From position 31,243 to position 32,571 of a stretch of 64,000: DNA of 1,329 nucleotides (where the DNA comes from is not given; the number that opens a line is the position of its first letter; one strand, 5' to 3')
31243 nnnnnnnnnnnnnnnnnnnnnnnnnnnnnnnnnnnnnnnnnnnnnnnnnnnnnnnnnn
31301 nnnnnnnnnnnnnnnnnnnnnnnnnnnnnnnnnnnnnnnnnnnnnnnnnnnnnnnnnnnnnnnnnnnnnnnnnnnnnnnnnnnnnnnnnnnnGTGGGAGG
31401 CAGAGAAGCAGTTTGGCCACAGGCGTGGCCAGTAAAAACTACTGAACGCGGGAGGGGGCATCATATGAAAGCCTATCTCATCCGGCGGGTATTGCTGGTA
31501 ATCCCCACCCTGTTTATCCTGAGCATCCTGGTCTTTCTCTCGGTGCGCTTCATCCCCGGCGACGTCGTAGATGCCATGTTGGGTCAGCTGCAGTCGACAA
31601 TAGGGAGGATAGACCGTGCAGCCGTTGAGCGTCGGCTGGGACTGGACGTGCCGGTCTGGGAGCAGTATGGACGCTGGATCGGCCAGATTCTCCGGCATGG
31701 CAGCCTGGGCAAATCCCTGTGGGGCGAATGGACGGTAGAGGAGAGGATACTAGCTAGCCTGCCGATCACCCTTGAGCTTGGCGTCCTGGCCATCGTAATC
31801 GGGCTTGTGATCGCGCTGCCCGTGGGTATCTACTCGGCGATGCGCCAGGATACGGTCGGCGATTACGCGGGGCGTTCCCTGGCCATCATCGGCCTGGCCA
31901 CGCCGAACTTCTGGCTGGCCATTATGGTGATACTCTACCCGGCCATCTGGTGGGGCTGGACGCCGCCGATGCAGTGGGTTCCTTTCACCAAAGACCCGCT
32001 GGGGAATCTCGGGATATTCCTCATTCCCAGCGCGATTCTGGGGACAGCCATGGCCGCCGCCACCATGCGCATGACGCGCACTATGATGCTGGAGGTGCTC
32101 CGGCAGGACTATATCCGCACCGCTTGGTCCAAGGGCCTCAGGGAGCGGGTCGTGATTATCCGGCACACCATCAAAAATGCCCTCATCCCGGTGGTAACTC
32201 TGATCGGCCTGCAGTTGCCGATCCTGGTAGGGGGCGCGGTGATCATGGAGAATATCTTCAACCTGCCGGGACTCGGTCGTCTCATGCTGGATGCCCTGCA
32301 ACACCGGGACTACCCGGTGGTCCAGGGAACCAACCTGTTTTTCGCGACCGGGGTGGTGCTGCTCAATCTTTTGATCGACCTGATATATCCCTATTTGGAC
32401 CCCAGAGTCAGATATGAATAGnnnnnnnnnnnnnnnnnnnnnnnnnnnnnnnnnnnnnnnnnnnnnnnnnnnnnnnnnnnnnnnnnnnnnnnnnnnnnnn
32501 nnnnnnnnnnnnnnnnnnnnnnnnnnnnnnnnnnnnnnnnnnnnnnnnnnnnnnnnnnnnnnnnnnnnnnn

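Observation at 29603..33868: GC-rich islands encoding paralogous ATPase-less ABC importers (cluster 2; the same architecture is in clusters 1 and 3)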

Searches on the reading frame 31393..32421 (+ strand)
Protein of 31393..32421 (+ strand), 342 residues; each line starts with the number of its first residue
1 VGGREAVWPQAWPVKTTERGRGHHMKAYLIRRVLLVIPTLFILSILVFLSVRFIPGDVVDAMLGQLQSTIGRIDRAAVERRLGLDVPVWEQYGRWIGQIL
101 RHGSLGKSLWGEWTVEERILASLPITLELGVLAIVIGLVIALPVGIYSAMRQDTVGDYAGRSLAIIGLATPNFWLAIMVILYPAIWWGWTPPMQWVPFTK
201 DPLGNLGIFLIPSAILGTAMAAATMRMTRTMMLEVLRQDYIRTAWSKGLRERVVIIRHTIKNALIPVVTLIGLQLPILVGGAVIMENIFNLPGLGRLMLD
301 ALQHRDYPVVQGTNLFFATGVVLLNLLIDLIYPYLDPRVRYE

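Call 3: search_protein_families(library=pfam, proteins=[window:31393-32421:+])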
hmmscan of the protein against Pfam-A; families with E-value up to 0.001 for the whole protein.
window:31393-32421:+ (342 aa): 2 families
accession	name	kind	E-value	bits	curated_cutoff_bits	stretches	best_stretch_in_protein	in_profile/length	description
PF00528.27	BPD_transp_1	-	7.9e-36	123.9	26.4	1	141-340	1-183/184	Binding-protein-dependent transport system inner membrane component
PF19300.4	BPD_transp_1_N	-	2.4e-07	31.4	23.8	1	25-102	1-75/114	Binding-prot-dependent transport system membrane comp, N-term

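Call 10: find_related_loci(query=window:31462-32421:+, collection=genome_contigs, flank=10000)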
Query window:31462-32421:+ (319 aa) in genome_contigs; peptide patterns used: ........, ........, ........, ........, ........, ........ (x = any residue, [..] = any of these).
580 stretches matched a pattern (row limit reached: there are more); 572 encode a relative of the query (tblastn E <= 1e-3); the best 80 are kept; 77 distinct loci.
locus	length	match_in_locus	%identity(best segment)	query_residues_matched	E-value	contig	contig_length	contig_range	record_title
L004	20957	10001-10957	81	2-319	5e-164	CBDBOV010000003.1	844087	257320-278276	MAG: Spirochaetia bacterium isolate 68d78d2d-8fbf-4242-a4cd-80a334438824 genome assembly, contig: contig_3, whole genome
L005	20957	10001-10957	76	1-319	4e-163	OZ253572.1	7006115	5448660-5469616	MAG: Spirochaetia bacterium isolate 72bb51b6-cb5f-447a-8604-6b23f49a98cc genome assembly, chromosome: 1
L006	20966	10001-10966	76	1-318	2e-162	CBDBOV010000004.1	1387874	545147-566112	MAG: Spirochaetia bacterium isolate 68d78d2d-8fbf-4242-a4cd-80a334438824 genome assembly, contig: contig_4, whole genome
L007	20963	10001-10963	77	2-319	7e-162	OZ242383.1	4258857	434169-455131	MAG: bacterium isolate f65e47f9-4bf7-4a54-ade9-3bd2c102e67f genome assembly, chromosome: 1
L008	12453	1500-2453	77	2-319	8e-162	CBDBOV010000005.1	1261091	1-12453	MAG: Spirochaetia bacterium isolate 68d78d2d-8fbf-4242-a4cd-80a334438824 genome assembly, contig: contig_5, whole genome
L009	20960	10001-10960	75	1-319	1e-161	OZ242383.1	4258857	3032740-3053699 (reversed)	MAG: bacterium isolate f65e47f9-4bf7-4a54-ade9-3bd2c102e67f genome assembly, chromosome: 1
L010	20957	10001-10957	76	2-319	3e-161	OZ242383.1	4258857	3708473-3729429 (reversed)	MAG: bacterium isolate f65e47f9-4bf7-4a54-ade9-3bd2c102e67f genome assembly, chromosome: 1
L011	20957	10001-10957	76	2-319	8e-160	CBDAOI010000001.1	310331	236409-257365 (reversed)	MAG: Spirochaetia bacterium isolate d3bce0ab-2dc1-46b8-a379-b64c181c762d genome assembly, contig: contig_1, whole genome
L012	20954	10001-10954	75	2-319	3e-159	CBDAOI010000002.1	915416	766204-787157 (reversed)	MAG: Spirochaetia bacterium isolate d3bce0ab-2dc1-46b8-a379-b64c181c762d genome assembly, contig: contig_2, whole genome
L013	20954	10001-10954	75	2-319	3e-159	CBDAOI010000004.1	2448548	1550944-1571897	MAG: Spirochaetia bacterium isolate d3bce0ab-2dc1-46b8-a379-b64c181c762d genome assembly, contig: contig_4, whole genome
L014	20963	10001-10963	76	2-319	6e-159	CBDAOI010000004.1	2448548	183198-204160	MAG: Spirochaetia bacterium isolate d3bce0ab-2dc1-46b8-a379-b64c181c762d genome assembly, contig: contig_4, whole genome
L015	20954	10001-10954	75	1-319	3e-159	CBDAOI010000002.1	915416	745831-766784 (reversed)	MAG: Spirochaetia bacterium isolate d3bce0ab-2dc1-46b8-a379-b64c181c762d genome assembly, contig: contig_2, whole genome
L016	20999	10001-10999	71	1-319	3e-158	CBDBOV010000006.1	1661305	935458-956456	MAG: Spirochaetia bacterium isolate 68d78d2d-8fbf-4242-a4cd-80a334438824 genome assembly, contig: contig_6, whole genome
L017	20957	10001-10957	75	2-319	5e-157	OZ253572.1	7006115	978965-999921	MAG: Spirochaetia bacterium isolate 72bb51b6-cb5f-447a-8604-6b23f49a98cc genome assembly, chromosome: 1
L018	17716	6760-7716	76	2-319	2e-161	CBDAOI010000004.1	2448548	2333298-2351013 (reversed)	MAG: Spirochaetia bacterium isolate d3bce0ab-2dc1-46b8-a379-b64c181c762d genome assembly, contig: contig_4, whole genome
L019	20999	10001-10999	72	1-319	1e-155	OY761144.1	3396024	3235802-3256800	MAG: Dehalococcoidia bacterium isolate d500c233-76a3-46e4-a508-06ea1f82037c genome assembly, chromosome: 1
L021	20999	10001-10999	72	1-319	4e-155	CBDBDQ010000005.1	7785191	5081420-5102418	MAG: Spirochaetia bacterium isolate f652f7ba-8847-4161-9e61-b7674eda2487 genome assembly, contig: contig_5, whole genome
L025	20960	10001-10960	76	2-319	3e-154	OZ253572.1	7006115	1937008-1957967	MAG: Spirochaetia bacterium isolate 72bb51b6-cb5f-447a-8604-6b23f49a98cc genome assembly, chromosome: 1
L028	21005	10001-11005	70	1-319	4e-153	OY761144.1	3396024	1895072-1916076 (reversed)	MAG: Dehalococcoidia bacterium isolate d500c233-76a3-46e4-a508-06ea1f82037c genome assembly, chromosome: 1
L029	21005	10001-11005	71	2-319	1e-152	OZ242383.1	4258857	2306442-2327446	MAG: bacterium isolate f65e47f9-4bf7-4a54-ade9-3bd2c102e67f genome assembly, chromosome: 1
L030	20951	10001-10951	75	2-319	1e-152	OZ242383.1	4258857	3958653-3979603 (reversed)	MAG: bacterium isolate f65e47f9-4bf7-4a54-ade9-3bd2c102e67f genome assembly, chromosome: 1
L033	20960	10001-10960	75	2-319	1e-151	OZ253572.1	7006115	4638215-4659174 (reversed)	MAG: Spirochaetia bacterium isolate 72bb51b6-cb5f-447a-8604-6b23f49a98cc genome assembly, chromosome: 1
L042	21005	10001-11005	69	1-318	3e-148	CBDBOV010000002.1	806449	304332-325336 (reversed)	MAG: Spirochaetia bacterium isolate 68d78d2d-8fbf-4242-a4cd-80a334438824 genome assembly, contig: contig_2, whole genome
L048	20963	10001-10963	73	1-319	3e-147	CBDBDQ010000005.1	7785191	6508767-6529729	MAG: Spirochaetia bacterium isolate f652f7ba-8847-4161-9e61-b7674eda2487 genome assembly, contig: contig_5, whole genome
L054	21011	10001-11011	68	1-318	1e-145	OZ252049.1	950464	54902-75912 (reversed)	MAG: Dehalococcoidia bacterium isolate e15c664c-3ff3-49b4-8099-ba0b4cb4bcc2 genome assembly, chromosome: 1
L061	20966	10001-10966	70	14-319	1e-143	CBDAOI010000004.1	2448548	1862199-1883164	MAG: Spirochaetia bacterium isolate d3bce0ab-2dc1-46b8-a379-b64c181c762d genome assembly, contig: contig_4, whole genome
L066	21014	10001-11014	68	1-319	4e-143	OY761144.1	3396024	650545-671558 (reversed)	MAG: Dehalococcoidia bacterium isolate d500c233-76a3-46e4-a508-06ea1f82037c genome assembly, chromosome: 1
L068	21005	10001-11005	67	1-318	2e-142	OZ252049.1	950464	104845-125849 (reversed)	MAG: Dehalococcoidia bacterium isolate e15c664c-3ff3-49b4-8099-ba0b4cb4bcc2 genome assembly, chromosome: 1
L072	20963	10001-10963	71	1-319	4e-141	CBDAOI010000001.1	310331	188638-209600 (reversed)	MAG: Spirochaetia bacterium isolate d3bce0ab-2dc1-46b8-a379-b64c181c762d genome assembly, contig: contig_1, whole genome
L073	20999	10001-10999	74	2-319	4e-141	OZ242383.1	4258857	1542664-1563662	MAG: bacterium isolate f65e47f9-4bf7-4a54-ade9-3bd2c102e67f genome assembly, chromosome: 1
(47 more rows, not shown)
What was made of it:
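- On ABC importers that depend on a shared ('multitask') ATPase: The single genome-collection scan was used (call 10), and the whole genome cannot be read.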

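Call 25: search_solved_structures(query=window:31462-32421:+, max_evalue=1e-10, show_alignments=2)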
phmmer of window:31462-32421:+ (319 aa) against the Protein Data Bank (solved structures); distinct sequences matched with E-value up to 1e-10: 4.
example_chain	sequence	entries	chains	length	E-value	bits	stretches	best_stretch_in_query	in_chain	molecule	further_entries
8z1v_A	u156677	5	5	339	5.7e-67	229.2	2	186-318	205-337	Dipeptide transport system permease protein DppB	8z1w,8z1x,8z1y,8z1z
8z21_A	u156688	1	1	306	1.7e-48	168.5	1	4-318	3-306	Oligopeptide transport system permease protein OppB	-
8wd9_B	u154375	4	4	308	1.2e-40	142.7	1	4-318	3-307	Probable dipeptide-transport integral membrane protein ABC transporter DppB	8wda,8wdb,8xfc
8j5q_B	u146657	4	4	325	4e-36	127.9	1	3-318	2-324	Putative peptide transport permease protein Rv1283c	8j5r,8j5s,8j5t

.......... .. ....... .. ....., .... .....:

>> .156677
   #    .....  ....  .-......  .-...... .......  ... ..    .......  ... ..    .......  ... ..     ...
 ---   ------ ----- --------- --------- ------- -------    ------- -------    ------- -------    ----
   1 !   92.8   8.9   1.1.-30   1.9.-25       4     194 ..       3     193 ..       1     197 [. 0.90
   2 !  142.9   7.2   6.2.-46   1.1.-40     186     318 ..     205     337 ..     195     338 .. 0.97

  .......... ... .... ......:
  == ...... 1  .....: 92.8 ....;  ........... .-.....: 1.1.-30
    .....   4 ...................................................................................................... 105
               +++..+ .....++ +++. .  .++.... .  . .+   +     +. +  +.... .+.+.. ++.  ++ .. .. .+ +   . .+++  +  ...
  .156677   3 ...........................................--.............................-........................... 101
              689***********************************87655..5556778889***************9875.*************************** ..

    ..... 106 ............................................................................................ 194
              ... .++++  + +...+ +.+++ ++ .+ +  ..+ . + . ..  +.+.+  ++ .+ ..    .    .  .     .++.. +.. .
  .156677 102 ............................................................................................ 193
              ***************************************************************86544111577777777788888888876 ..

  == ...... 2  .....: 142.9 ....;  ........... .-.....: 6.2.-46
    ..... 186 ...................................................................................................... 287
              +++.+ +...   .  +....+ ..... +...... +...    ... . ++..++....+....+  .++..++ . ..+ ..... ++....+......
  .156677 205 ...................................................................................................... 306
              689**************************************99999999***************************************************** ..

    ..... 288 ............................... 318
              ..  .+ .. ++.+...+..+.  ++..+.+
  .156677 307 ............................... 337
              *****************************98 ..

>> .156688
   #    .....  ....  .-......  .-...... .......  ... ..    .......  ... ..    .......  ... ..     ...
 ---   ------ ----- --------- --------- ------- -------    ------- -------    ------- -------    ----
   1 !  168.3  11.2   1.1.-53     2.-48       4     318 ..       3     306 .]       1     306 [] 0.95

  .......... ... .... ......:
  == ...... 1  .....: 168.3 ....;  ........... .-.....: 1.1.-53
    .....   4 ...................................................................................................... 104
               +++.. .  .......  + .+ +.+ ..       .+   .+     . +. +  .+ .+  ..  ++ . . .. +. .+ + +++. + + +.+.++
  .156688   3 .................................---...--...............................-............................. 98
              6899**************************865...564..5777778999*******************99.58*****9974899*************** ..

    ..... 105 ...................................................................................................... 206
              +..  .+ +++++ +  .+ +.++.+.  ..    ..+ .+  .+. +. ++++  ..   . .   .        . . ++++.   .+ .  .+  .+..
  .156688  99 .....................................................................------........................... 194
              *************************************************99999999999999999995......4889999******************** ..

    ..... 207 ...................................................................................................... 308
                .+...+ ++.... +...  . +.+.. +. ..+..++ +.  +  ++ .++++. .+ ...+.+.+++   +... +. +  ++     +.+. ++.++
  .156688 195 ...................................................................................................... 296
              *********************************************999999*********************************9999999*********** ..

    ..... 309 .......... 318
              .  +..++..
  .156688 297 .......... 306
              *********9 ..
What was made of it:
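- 31462..32421 (+): Cluster 2 DppB-type permease, 319 aa. Aligns to E. coli DppB 8z1v, E 6e-67, with the coupling (EAA) helix conserved (call 25).
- On PepT (peptide/opine/nickel; Dpp/Opp) family ABC importer, TC 3.A.1.5: Aligned with E. coli DppB 8z1v (call 25).
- DppB aligns to E. coli DppB 8z1v, E 6e-67 (call 25).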

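Call 37: search_protein_families(library=pfam, proteins=[L025:17266-18330:+, L025:18254-19393:+, L025:19397-20377:+, L012:3488-5485:-, L019:6045-6863:+, L028:381-1370:-, L061:3083-4870:+, L066:2625-4808:-, L066:4802-6796:-, L042:13887-14453:+])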
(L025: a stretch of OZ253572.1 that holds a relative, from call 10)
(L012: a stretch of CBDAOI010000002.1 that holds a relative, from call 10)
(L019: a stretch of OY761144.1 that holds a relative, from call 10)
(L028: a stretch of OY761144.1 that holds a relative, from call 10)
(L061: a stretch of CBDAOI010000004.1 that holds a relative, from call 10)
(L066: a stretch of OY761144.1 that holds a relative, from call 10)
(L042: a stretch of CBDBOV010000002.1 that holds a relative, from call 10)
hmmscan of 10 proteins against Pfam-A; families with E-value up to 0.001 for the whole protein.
L025:17266-18330:+ (355 aa): 4 families
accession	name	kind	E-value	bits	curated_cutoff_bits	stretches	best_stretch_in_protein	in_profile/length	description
PF00005.33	ABC_tran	-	4.8e-27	95.7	25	1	53-219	2-137/137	ABC transporter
PF08352.17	oligo_HPY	-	1.3e-19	70.7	27.1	1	270-333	1-65/65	Oligopeptide/dipeptide transporter, C-terminal region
PF02463.25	SMC_N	-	0.00069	19.5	40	0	64-266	26-213/220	RecF/RecN/SMC N terminal domain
PF13304.12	AAA_21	-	0.00085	19.9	27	0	186-254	233-303/304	AAA domain, putative AbiEii toxin, Type IV TA system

L025:18254-19393:+ (380 aa): 4 families
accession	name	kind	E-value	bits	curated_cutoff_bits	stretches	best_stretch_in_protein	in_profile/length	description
PF00005.33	ABC_tran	-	1.1e-33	117.2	25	1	64-218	2-136/137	ABC transporter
PF08352.17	oligo_HPY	-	4.3e-19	69.1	27.1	1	270-335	1-65/65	Oligopeptide/dipeptide transporter, C-terminal region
PF13401.12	AAA_22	-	0.00011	23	27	0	78-247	10-121/130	AAA domain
PF13304.12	AAA_21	-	0.00015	22.3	27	0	186-254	233-303/304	AAA domain, putative AbiEii toxin, Type IV TA system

L025:19397-20377:+ (327 aa): 2 families
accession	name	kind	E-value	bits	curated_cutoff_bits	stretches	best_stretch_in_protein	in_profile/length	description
PF00528.27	BPD_transp_1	-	5.1e-29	101.7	26.4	1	119-325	1-183/184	Binding-protein-dependent transport system inner membrane component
PF19300.4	BPD_transp_1_N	-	1.3e-05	25.8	23.8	1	1-77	1-71/114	Binding-prot-dependent transport system membrane comp, N-term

L012:3488-5485:- (666 aa): 4 families
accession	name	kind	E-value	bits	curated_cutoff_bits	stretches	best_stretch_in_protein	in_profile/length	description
PF00664.28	ABC_membrane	-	2.8e-45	155.6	28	1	53-324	3-274/274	ABC transporter transmembrane region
PF00005.33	ABC_tran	-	1.1e-34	120.4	25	1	438-587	1-137/137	ABC transporter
PF02463.25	SMC_N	-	5.5e-06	26.4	40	1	479-627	111-209/220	RecF/RecN/SMC N terminal domain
PF13191.12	AAA_16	-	0.00027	21.9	32.6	1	447-604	24-159/167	AAA ATPase domain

L019:6045-6863:+ (273 aa): 6 families
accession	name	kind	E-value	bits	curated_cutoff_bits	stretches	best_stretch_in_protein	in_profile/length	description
PF00005.33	ABC_tran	-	7.7e-31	108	25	1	39-192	1-136/137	ABC transporter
PF13304.12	AAA_21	-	4.8e-13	50.3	27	2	130-223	202-300/304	AAA domain, putative AbiEii toxin, Type IV TA system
PF02463.25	SMC_N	-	7e-09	35.9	40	1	33-230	7-206/220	RecF/RecN/SMC N terminal domain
PF13401.12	AAA_22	-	7.2e-05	23.6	27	1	49-191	5-93/130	AAA domain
PF13175.12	AAA_15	-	9.7e-05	22.6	32.1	1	36-111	11-84/374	AAA ATPase domain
PF20703.3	nSTAND1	-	0.00027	21.1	27.1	1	25-68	9-52/379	Novel STAND NTPase 1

L028:381-1370:- (330 aa): 3 families
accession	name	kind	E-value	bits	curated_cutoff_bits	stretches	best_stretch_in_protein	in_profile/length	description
PF00005.33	ABC_tran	-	4e-31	108.9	25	1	25-167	2-136/137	ABC transporter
PF13304.12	AAA_21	-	1.9e-08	35.2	27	1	119-199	216-300/304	AAA domain, putative AbiEii toxin, Type IV TA system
PF13732.12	DrrA1-3_C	-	0.00032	21.8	27.4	1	231-314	11-80/81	ATP-binding protein DrrA1-3-like, C-terminal domain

L061:3083-4870:+ (596 aa): 5 families
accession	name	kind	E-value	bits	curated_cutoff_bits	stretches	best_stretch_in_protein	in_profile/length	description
PF00664.28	ABC_membrane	-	5.4e-33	115.3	28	1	50-331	9-273/274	ABC transporter transmembrane region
PF00005.33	ABC_tran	-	2.1e-32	113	25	1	394-543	1-137/137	ABC transporter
PF13191.12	AAA_16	-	1.4e-05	26.1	32.6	1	402-562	23-160/167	AAA ATPase domain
PF02463.25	SMC_N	-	6.7e-05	22.9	40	1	514-584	136-210/220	RecF/RecN/SMC N terminal domain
PF13401.12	AAA_22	-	0.00081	20.2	27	0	406-549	7-97/130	AAA domain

L066:2625-4808:- (728 aa): 5 families
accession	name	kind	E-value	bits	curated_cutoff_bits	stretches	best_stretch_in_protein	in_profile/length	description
PF00664.28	ABC_membrane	-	3.8e-42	145.3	28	1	54-323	2-274/274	ABC transporter transmembrane region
PF00005.33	ABC_tran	-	1e-32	114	25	1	385-534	1-137/137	ABC transporter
PF02463.25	SMC_N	-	1.8e-05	24.7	40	1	424-576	109-211/220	RecF/RecN/SMC N terminal domain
PF13401.12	AAA_22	-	8.9e-05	23.3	27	1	398-545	8-98/130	AAA domain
PF13191.12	AAA_16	-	0.00012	23.1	32.6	1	395-551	24-159/167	AAA ATPase domain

L066:4802-6796:- (665 aa): 3 families
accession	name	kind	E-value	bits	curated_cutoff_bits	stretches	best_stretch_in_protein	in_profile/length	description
PF00664.28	ABC_membrane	-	2.1e-42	146.2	28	1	98-363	6-273/274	ABC transporter transmembrane region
PF00005.33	ABC_tran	-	1.3e-28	100.8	25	1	427-575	2-137/137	ABC transporter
PF02463.25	SMC_N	-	6.4e-05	22.9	40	0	464-616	108-210/220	RecF/RecN/SMC N terminal domain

L042:13887-14453:+ (189 aa): 2 families
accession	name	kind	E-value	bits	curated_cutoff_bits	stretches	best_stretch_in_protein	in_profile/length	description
PF00005.33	ABC_tran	-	5e-09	37.3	25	1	113-164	80-135/137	ABC transporter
PF13304.12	AAA_21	-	6.3e-05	23.6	27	1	103-171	219-274/304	AAA domain, putative AbiEii toxin, Type IV TA system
